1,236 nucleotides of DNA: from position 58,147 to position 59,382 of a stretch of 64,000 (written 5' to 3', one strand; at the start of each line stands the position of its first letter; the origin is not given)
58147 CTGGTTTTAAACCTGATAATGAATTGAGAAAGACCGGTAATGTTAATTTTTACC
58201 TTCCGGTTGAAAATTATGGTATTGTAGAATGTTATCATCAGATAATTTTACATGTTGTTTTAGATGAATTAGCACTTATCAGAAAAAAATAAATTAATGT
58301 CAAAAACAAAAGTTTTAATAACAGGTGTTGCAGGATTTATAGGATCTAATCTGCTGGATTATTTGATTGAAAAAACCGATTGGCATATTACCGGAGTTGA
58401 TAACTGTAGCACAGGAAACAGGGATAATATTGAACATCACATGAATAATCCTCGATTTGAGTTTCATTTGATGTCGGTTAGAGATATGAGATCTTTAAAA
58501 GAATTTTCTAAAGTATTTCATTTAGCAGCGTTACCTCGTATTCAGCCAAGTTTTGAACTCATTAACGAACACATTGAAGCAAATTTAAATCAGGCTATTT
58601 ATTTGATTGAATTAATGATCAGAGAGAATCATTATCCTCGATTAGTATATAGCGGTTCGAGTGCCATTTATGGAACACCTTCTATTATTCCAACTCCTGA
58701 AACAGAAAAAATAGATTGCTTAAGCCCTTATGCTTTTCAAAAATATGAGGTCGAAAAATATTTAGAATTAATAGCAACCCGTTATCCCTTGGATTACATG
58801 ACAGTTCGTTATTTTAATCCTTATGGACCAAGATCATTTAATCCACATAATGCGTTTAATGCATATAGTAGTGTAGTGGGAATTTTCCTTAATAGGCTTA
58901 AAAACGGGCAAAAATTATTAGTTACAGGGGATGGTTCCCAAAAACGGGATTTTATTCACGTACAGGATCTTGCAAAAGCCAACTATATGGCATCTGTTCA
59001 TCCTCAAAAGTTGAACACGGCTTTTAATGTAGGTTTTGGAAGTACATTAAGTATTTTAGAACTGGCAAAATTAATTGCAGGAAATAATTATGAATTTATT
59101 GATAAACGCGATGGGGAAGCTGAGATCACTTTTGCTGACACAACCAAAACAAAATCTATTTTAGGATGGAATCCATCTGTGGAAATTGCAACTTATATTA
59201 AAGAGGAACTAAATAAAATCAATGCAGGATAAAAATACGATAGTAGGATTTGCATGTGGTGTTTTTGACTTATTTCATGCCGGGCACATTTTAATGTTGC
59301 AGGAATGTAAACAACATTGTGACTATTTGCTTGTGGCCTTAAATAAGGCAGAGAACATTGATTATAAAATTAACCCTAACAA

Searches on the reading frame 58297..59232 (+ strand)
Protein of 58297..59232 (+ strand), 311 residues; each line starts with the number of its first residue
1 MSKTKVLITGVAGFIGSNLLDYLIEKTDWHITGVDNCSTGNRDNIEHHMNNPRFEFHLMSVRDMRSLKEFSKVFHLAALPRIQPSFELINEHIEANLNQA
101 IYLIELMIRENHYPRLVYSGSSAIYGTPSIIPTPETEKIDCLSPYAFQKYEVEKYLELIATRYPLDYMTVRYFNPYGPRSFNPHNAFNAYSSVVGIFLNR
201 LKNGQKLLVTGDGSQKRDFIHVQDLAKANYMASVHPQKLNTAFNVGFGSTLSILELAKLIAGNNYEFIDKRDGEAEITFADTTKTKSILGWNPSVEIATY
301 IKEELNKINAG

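Call 74: search_protein_families(library=pfam, proteins=[window:58297-59232:+], max_evalue=0.00001)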
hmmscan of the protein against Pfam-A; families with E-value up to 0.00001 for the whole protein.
window:58297-59232:+ (311 aa): 3 families
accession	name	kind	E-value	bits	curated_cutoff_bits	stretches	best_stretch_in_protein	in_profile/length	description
PF01370.27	Epimerase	-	7.7e-48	163.4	20.9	1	6-246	1-240/240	NAD dependent epimerase/dehydratase family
PF16363.11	GDP_Man_Dehyd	-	2.3e-41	142.8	27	1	7-303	1-331/332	GDP-mannose 4,6 dehydratase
PF02719.21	Polysacc_synt_2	-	4.8e-07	29.7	20.2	1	6-261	1-244/293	Polysaccharide biosynthesis protein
